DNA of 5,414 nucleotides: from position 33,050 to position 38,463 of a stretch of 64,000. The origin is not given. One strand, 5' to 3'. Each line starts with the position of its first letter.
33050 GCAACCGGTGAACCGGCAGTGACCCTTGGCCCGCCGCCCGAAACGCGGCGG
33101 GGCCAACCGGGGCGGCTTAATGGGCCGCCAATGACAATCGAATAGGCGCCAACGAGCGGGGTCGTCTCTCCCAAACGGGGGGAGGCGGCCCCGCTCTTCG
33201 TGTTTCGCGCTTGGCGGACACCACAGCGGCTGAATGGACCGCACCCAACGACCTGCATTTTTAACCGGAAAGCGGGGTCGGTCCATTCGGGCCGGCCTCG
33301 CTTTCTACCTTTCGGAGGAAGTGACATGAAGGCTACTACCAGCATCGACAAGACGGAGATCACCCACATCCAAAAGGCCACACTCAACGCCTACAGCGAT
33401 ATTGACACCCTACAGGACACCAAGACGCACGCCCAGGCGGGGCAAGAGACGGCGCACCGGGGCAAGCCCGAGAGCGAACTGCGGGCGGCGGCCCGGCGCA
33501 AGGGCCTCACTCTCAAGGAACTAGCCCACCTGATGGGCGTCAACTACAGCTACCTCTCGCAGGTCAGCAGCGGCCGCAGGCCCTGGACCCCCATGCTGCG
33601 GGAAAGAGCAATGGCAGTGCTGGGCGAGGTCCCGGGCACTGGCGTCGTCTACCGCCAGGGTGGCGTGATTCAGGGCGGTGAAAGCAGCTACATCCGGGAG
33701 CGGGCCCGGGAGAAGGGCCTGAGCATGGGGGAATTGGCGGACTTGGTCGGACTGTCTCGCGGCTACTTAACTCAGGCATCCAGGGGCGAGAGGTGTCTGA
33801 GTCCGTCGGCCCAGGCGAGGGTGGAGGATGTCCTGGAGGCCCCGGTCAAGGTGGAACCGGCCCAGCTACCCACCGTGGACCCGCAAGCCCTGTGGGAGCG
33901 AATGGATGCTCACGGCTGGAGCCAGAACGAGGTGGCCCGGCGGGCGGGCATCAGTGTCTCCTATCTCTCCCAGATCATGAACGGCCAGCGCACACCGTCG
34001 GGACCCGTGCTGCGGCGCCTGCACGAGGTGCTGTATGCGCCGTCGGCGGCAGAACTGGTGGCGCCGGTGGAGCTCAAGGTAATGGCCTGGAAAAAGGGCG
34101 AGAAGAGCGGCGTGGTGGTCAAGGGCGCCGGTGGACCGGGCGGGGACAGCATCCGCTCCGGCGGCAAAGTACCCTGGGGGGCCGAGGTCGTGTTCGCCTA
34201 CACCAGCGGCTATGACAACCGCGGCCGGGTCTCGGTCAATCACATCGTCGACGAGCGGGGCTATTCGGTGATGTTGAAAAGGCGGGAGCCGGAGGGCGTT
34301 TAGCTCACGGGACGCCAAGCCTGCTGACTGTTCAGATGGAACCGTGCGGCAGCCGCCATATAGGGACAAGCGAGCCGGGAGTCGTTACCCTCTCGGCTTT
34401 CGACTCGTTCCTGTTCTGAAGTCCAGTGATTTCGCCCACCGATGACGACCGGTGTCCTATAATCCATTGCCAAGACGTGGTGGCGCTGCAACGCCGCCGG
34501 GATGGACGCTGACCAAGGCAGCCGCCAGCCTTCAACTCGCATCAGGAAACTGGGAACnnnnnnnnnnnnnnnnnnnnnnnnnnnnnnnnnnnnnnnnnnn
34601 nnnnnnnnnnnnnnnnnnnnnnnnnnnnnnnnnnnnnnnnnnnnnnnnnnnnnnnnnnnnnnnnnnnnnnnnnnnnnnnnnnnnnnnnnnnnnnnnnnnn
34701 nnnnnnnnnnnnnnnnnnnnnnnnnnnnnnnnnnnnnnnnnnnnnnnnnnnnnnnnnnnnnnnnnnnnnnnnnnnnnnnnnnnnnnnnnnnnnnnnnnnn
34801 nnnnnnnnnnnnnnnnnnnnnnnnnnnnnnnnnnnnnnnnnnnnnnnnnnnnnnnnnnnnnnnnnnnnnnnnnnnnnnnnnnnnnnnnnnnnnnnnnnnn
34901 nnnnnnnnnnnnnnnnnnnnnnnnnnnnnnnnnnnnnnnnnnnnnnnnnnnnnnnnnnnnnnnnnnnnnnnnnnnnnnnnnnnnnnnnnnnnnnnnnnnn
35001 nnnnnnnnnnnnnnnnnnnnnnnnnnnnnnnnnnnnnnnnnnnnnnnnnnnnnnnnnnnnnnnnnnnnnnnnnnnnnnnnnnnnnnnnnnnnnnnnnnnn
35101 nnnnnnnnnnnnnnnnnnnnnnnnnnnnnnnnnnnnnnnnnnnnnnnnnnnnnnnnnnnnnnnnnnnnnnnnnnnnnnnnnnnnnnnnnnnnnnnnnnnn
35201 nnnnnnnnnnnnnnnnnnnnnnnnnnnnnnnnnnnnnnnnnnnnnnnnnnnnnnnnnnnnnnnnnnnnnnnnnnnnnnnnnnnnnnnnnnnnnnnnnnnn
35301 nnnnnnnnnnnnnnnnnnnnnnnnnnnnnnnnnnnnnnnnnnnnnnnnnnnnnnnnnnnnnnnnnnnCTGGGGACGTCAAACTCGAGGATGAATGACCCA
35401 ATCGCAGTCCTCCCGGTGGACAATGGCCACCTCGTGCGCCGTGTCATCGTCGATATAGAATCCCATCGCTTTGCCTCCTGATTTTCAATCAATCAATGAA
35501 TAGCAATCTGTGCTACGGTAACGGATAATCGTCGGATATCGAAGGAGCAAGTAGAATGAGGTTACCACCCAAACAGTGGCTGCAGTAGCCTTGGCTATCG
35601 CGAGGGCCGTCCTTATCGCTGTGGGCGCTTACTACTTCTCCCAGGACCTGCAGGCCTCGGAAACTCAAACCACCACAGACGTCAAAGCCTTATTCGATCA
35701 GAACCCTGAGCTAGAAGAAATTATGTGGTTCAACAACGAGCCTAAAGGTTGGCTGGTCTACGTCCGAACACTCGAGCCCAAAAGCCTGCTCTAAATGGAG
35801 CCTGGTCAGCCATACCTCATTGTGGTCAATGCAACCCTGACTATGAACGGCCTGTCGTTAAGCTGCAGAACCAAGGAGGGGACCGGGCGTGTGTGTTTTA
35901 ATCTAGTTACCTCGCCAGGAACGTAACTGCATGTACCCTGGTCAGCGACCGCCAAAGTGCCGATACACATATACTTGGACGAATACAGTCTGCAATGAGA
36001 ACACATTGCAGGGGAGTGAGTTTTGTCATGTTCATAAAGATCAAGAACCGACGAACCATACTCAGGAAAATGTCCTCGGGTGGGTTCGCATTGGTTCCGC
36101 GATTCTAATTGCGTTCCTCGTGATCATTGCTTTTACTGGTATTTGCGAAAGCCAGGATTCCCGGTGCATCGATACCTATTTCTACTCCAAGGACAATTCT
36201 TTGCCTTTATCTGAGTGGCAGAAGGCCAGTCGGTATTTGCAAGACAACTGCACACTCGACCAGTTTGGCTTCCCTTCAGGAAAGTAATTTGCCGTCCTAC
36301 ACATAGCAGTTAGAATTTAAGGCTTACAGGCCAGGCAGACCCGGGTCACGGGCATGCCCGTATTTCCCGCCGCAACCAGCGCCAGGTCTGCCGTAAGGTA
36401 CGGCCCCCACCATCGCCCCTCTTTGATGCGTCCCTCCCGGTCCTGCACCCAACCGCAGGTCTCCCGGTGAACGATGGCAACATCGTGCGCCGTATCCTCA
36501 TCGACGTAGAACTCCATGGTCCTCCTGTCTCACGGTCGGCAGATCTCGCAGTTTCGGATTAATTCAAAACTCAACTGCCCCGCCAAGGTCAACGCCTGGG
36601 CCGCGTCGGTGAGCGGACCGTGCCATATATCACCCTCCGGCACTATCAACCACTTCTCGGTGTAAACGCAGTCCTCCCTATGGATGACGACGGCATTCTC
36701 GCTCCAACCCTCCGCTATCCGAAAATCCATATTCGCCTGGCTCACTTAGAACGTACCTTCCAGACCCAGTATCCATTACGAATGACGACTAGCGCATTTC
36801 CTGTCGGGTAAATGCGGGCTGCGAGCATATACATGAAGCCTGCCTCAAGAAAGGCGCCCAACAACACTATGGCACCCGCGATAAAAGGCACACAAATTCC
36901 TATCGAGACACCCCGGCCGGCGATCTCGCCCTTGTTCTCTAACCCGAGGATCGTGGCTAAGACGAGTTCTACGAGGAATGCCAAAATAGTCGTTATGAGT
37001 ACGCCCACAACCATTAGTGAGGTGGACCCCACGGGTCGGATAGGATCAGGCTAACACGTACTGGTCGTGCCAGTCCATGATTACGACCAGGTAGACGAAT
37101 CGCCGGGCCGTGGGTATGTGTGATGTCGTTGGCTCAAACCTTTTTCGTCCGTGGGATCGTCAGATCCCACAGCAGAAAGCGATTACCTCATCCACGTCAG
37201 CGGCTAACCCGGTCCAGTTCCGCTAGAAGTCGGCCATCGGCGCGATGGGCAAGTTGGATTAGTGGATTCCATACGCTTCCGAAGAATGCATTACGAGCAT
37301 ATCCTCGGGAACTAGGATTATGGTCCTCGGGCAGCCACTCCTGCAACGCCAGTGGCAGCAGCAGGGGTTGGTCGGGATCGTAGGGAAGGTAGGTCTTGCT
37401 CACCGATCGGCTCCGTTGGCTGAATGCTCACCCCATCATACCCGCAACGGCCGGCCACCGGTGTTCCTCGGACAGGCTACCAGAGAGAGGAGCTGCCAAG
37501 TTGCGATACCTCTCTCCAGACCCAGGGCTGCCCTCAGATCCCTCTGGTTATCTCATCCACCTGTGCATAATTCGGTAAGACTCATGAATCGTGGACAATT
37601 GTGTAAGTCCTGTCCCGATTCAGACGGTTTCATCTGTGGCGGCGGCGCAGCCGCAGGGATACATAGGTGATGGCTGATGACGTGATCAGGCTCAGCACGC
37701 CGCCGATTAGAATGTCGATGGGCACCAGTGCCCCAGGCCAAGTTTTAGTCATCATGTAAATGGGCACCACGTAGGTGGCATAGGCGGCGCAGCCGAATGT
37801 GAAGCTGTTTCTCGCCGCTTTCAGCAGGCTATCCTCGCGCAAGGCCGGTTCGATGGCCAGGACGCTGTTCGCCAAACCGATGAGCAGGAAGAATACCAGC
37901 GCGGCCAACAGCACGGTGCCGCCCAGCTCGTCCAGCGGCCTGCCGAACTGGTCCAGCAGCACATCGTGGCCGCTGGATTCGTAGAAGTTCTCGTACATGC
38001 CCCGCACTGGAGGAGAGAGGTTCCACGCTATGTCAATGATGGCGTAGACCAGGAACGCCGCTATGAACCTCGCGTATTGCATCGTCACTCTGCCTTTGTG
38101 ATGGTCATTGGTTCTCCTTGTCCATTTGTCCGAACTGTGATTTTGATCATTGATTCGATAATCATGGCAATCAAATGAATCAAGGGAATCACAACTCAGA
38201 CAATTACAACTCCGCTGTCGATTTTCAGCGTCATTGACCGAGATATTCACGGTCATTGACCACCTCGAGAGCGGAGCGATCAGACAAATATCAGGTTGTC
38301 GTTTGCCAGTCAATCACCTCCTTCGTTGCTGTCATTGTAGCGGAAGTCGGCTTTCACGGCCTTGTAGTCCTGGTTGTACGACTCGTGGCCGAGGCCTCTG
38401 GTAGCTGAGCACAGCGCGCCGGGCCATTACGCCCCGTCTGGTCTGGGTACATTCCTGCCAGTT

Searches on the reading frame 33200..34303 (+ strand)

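Call 29: search_protein_families(library=pfam, proteins=[window:33200-34303:+], max_evalue=0.001)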
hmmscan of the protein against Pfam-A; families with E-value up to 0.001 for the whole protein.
window:33200-34303:+ (367 aa): 14 families
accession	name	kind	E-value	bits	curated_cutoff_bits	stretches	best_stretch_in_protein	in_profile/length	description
PF01381.28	HTH_3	-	5.1e-26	90.9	23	2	234-278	4-48/55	Helix-turn-helix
PF13560.12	HTH_31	-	2.7e-22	79.3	27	3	235-281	10-57/64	Helix-turn-helix domain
PF13443.12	HTH_26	-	3e-09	37.4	22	1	231-274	2-46/63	Cro/C1-type HTH DNA-binding domain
PF12844.13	HTH_19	-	8.2e-09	35.7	30.2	1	239-275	12-48/64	Helix-turn-helix domain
PF00165.29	HTH_AraC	-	3.5e-07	30.6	26.6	0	173-192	8-27/42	Bacterial regulatory helix-turn-helix proteins, AraC family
PF13744.12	HTH_37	-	2.5e-06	27.6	27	0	229-263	21-55/80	Helix-turn-helix domain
PF04545.22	Sigma70_r4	-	6.1e-06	26.1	24.1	0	238-260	19-41/50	Sigma-70, region 4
PF12802.13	MarR_2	-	2.4e-05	24.9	27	0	164-192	10-39/61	MarR family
PF13518.12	HTH_28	-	3.3e-05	24.3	25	0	237-260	10-33/52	Helix-turn-helix domain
PF13412.12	HTH_24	-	5e-05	23.2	21.9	0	171-191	15-35/48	Winged helix-turn-helix DNA-binding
PF21291.3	CYNS_N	-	0.00037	20.8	27.1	0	170-213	13-56/69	Cyanate hydratase, N-terminal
PF13384.12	HTH_23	-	0.00041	20.5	24.6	0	236-261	16-39/50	Homeodomain-like domain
PF13693.12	HTH_35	-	0.0005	20.5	25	0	93-130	6-41/75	Winged helix-turn-helix DNA-binding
PF13413.12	HTH_25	-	0.00054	20.2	24.6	0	237-259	8-30/62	Helix-turn-helix domain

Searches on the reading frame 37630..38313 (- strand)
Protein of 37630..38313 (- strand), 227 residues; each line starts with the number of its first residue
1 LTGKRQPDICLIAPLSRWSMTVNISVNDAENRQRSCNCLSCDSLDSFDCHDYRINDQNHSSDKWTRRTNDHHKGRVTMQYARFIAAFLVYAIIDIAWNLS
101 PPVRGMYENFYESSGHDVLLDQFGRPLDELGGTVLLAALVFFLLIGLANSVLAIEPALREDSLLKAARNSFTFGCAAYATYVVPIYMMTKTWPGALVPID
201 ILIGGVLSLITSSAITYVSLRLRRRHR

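Call 29: search_protein_families(library=pfam, proteins=[window:37630-38313:-], max_evalue=0.001)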
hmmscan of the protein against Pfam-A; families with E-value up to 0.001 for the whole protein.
window:37630-38313:- (227 aa): 1 family
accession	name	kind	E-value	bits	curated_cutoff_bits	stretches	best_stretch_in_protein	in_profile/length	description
PF09945.14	DUF2177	-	6.3e-13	49.4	26.9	1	82-214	4-121/124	Predicted membrane protein (DUF2177)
